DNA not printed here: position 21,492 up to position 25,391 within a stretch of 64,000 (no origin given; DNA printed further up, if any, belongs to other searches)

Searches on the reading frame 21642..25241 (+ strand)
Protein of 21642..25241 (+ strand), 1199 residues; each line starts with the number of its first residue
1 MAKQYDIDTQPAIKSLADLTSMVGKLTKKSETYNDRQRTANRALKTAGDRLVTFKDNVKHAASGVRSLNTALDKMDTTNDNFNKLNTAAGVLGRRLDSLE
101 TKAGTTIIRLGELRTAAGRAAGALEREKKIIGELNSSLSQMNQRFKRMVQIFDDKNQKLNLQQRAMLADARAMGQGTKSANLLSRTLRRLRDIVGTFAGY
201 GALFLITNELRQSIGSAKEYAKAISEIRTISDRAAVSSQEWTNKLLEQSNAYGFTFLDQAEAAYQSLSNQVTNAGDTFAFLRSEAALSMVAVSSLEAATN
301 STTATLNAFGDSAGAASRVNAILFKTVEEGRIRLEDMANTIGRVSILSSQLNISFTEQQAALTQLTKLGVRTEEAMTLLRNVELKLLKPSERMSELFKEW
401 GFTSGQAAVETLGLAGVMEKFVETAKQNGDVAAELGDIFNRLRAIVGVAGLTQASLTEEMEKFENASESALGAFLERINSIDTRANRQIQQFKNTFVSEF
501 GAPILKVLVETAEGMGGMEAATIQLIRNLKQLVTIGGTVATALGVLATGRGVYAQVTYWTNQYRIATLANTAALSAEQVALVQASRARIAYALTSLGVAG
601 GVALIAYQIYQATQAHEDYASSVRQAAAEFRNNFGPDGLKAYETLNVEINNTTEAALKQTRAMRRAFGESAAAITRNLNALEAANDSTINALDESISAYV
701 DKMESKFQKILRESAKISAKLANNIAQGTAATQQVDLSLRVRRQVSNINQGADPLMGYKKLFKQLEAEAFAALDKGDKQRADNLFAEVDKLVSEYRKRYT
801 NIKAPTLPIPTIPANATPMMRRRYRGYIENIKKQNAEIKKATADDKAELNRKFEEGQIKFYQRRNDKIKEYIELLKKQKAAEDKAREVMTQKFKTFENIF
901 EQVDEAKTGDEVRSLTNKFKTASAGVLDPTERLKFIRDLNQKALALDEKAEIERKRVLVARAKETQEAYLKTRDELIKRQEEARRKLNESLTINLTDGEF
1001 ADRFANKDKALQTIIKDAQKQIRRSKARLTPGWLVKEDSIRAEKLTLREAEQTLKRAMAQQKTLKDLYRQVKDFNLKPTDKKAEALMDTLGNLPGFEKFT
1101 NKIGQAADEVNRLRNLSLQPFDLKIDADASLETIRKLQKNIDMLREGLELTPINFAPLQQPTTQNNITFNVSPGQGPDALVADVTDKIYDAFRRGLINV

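Call 68: search_protein_families(library=phrogs, proteins=[window:21642-25241:+], max_evalue=0.0001)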
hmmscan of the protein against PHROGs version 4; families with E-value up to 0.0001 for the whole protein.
window:21642-25241:+ (1199 aa): 13 families
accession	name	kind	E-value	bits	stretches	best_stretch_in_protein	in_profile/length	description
phrog_991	-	tail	3e-22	79.1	1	53-581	82-651/1966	tail length tape measure protein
phrog_1272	-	tail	2.5e-20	72.9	1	20-716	69-792/1606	tail length tape measure protein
phrog_36688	-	tail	1.5e-17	63.4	1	171-467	26-318/1600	tail length tape measure protein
phrog_23013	-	tail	7.5e-17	61.3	1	216-617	134-539/1379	tail length tape measure protein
phrog_1533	-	tail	4.6e-15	55.2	1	13-733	92-799/1688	tail length tape measure protein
phrog_167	-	tail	1.3e-14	53.9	1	9-545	112-587/1555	tail length tape measure protein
phrog_5493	-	tail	1.3e-11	44.5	1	286-403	138-255/1102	tail length tape measure protein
phrog_28775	-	tail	2.7e-10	39.8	1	213-381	54-221/1303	tail length tape measure protein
phrog_28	-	tail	2.1e-09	37.5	1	31-1073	100-1089/1228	tail length tape measure protein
phrog_9696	-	tail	1.8e-06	27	1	169-718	35-586/1415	tail length tape measure protein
phrog_1293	-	tail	5.2e-06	25.5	1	54-910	27-919/1424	tail length tape measure protein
phrog_37649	-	tail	1.5e-05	23.3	1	139-727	385-965/2006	tail length tape measure protein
phrog_4704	-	tail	2.5e-05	24.1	1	19-469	50-470/625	tail length tape measure protein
